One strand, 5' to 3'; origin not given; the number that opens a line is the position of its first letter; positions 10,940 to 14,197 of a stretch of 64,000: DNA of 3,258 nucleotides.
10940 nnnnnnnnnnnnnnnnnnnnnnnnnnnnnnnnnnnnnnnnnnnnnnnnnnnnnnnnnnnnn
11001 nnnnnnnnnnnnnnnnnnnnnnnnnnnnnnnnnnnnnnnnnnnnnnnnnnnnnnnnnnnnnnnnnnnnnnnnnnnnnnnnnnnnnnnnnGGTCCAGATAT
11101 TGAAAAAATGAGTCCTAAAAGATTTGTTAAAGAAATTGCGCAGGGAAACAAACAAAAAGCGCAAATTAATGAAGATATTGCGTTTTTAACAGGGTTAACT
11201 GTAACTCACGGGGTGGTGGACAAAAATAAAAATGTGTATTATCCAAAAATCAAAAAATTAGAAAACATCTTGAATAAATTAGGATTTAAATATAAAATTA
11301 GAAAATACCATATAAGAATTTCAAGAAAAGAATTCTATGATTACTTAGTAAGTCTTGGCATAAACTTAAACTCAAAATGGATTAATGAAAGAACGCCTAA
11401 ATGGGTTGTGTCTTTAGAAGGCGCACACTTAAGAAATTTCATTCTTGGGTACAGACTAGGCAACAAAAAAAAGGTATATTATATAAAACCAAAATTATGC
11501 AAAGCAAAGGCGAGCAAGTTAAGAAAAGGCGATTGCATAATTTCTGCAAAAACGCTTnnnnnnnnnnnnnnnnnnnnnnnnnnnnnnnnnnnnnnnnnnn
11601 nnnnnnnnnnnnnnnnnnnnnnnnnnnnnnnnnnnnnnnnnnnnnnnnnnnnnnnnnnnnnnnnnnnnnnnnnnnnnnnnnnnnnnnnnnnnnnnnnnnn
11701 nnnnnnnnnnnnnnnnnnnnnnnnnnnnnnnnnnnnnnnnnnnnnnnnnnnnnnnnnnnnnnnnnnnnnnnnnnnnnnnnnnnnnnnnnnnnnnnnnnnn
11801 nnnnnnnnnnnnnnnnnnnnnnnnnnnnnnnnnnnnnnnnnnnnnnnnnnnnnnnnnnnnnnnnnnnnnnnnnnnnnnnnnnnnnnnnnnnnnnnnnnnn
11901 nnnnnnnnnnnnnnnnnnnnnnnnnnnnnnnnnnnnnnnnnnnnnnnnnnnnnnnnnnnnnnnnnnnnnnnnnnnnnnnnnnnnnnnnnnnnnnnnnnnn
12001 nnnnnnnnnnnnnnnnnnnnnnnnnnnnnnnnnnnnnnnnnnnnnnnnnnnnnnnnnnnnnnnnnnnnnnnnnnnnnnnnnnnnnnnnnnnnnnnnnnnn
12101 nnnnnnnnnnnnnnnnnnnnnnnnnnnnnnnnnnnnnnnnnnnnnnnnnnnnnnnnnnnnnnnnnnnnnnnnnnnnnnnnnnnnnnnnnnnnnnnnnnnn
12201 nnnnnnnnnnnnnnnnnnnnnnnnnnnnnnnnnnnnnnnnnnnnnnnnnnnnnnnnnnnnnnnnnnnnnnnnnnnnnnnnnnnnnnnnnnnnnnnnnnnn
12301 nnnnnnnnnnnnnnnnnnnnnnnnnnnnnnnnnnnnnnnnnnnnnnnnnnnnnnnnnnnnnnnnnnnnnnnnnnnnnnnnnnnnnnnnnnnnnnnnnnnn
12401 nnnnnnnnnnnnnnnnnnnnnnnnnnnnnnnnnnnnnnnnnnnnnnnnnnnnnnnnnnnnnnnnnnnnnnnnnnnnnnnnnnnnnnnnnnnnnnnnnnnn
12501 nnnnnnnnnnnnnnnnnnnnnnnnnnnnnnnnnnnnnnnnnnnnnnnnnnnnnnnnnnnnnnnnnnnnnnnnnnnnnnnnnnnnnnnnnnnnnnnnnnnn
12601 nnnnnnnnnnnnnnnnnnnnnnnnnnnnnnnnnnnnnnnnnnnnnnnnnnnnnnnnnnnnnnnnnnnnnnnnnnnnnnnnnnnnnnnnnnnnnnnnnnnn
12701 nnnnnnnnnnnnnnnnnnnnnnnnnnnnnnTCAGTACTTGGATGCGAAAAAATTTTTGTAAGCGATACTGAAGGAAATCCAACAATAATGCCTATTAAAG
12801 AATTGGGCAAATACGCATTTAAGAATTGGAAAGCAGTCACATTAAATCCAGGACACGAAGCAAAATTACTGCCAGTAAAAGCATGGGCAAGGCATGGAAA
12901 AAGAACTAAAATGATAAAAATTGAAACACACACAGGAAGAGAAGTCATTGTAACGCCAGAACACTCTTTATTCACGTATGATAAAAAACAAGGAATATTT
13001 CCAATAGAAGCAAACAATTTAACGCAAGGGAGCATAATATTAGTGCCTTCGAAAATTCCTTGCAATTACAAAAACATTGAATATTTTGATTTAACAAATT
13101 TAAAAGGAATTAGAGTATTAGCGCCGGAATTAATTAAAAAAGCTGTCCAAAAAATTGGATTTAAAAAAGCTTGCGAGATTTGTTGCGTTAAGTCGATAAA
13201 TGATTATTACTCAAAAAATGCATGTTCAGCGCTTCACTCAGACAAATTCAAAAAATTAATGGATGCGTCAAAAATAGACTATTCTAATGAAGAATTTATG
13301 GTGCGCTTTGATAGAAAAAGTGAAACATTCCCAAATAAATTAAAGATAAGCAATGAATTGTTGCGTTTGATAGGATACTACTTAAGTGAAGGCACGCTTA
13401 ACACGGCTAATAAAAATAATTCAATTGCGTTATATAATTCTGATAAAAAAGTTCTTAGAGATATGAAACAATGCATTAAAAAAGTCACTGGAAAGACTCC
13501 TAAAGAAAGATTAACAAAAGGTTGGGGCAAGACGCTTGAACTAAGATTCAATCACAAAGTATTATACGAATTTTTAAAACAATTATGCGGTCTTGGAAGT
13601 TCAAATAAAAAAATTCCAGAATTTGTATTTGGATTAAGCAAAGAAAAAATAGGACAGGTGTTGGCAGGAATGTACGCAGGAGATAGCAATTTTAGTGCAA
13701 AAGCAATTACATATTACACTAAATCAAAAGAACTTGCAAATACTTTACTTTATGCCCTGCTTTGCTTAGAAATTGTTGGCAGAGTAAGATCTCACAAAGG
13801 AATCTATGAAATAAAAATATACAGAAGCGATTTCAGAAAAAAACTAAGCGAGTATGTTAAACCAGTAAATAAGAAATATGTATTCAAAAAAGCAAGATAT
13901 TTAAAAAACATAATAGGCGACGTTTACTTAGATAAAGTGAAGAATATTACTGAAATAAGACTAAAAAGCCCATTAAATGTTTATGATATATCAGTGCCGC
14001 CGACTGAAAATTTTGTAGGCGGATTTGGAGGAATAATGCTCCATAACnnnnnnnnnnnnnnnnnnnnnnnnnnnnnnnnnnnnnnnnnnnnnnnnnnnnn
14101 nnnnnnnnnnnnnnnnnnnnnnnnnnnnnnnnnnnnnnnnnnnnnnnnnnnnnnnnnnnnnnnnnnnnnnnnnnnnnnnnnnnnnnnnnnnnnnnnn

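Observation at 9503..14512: Pilus ATPase interrupted by two inteins in the Asp box and His box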

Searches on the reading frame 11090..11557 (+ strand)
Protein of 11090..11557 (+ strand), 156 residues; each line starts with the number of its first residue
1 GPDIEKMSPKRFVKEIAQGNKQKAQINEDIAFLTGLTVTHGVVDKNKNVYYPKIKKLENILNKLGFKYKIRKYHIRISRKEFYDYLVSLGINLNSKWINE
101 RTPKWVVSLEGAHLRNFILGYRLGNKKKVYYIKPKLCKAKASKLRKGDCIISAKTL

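Call 29: search_protein_families(library=pfam, proteins=[window:11090-11557:+], max_evalue=10)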
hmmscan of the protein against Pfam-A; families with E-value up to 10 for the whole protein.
seq(156 aa): 2 families
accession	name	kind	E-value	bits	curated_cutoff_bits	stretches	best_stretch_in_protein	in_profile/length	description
PF24844.1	PolC_DP2_central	-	0.00074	19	24.3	1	28-125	188-289/372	DNA polymerase II large subunit DP2, central domain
PF14528.11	LAGLIDADG_3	-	0.054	14.2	22.5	1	29-86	3-68/82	LAGLIDADG-like domain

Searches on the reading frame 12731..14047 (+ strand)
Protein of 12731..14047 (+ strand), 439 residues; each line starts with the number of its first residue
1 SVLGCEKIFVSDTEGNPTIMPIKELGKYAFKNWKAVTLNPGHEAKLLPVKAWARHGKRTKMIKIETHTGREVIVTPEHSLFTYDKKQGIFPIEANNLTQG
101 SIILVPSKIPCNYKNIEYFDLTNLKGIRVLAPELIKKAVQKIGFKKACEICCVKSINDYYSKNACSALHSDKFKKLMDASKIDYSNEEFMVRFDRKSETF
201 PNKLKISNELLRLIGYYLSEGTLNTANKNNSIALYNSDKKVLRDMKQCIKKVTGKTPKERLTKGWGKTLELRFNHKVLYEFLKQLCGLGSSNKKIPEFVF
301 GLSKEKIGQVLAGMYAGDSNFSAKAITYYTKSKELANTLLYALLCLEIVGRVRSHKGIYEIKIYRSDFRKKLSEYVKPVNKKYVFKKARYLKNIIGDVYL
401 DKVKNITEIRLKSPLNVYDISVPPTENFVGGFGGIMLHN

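Call 4: search_protein_families(library=pfam, proteins=[window:12731-14047:+], max_evalue=0.1)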
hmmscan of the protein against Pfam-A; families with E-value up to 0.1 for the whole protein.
window:12731-14047:+ (439 aa): 6 families
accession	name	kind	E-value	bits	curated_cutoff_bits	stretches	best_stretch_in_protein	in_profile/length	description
PF14890.11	Intein_splicing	-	8.2e-22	78.1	35.8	1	20-439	10-155/155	Intein splicing domain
PF14528.11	LAGLIDADG_3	-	1.6e-15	57.5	22.5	2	310-375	6-80/82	LAGLIDADG-like domain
PF19068.5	DUF5764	-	0.047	14.2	29.2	0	379-429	64-114/133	Family of unknown function (DUF5764)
PF01079.26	Hint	-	0.06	13.4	29.7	0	55-105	61-116/213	Hint module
PF11520.13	Cren7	-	0.066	13.6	25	0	37-64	10-37/58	Chromatin protein Cren7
PF12479.13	DUF3698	-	0.097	13.6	25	0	355-397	44-86/107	Protein of unknown function (DUF3698)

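Call 7: search_solved_structures(query=window:12731-14047:+, max_evalue=1, show_alignments=2)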
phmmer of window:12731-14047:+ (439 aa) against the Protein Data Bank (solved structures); distinct sequences matched with E-value up to 1: 9.
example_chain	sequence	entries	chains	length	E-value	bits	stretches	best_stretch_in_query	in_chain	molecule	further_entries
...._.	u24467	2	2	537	1.9e-22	82.9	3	204-398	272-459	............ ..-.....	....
5o9j_A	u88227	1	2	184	1e-11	47.6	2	391-439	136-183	Transcription initiation factor IIB,Transcription initiation factor IIB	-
5o9i_A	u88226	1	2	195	3.3e-11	45.9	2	389-439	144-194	Transcription initiation factor IIB,Transcription initiation factor IIB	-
7qsu_A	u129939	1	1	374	3.3e-09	39.3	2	204-439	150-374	V-ATPase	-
4o1s_A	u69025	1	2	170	3.2e-08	36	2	55-105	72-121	V-type ATP synthase alpha chain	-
7qss_A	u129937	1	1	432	2.4e-07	33.1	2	45-110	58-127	V-type ATP synthase alpha chain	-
7qst_A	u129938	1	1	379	1.6e-06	30.4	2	34-112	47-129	V-type ATP synthase subunit A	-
6rpq_A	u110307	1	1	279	0.0011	21.1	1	51-103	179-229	Ubiquitin-like protein SMT3,1108aa long hypothetical cell division control protein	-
6rpp_A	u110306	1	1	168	0.05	15.6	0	51-102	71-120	Cell division control protein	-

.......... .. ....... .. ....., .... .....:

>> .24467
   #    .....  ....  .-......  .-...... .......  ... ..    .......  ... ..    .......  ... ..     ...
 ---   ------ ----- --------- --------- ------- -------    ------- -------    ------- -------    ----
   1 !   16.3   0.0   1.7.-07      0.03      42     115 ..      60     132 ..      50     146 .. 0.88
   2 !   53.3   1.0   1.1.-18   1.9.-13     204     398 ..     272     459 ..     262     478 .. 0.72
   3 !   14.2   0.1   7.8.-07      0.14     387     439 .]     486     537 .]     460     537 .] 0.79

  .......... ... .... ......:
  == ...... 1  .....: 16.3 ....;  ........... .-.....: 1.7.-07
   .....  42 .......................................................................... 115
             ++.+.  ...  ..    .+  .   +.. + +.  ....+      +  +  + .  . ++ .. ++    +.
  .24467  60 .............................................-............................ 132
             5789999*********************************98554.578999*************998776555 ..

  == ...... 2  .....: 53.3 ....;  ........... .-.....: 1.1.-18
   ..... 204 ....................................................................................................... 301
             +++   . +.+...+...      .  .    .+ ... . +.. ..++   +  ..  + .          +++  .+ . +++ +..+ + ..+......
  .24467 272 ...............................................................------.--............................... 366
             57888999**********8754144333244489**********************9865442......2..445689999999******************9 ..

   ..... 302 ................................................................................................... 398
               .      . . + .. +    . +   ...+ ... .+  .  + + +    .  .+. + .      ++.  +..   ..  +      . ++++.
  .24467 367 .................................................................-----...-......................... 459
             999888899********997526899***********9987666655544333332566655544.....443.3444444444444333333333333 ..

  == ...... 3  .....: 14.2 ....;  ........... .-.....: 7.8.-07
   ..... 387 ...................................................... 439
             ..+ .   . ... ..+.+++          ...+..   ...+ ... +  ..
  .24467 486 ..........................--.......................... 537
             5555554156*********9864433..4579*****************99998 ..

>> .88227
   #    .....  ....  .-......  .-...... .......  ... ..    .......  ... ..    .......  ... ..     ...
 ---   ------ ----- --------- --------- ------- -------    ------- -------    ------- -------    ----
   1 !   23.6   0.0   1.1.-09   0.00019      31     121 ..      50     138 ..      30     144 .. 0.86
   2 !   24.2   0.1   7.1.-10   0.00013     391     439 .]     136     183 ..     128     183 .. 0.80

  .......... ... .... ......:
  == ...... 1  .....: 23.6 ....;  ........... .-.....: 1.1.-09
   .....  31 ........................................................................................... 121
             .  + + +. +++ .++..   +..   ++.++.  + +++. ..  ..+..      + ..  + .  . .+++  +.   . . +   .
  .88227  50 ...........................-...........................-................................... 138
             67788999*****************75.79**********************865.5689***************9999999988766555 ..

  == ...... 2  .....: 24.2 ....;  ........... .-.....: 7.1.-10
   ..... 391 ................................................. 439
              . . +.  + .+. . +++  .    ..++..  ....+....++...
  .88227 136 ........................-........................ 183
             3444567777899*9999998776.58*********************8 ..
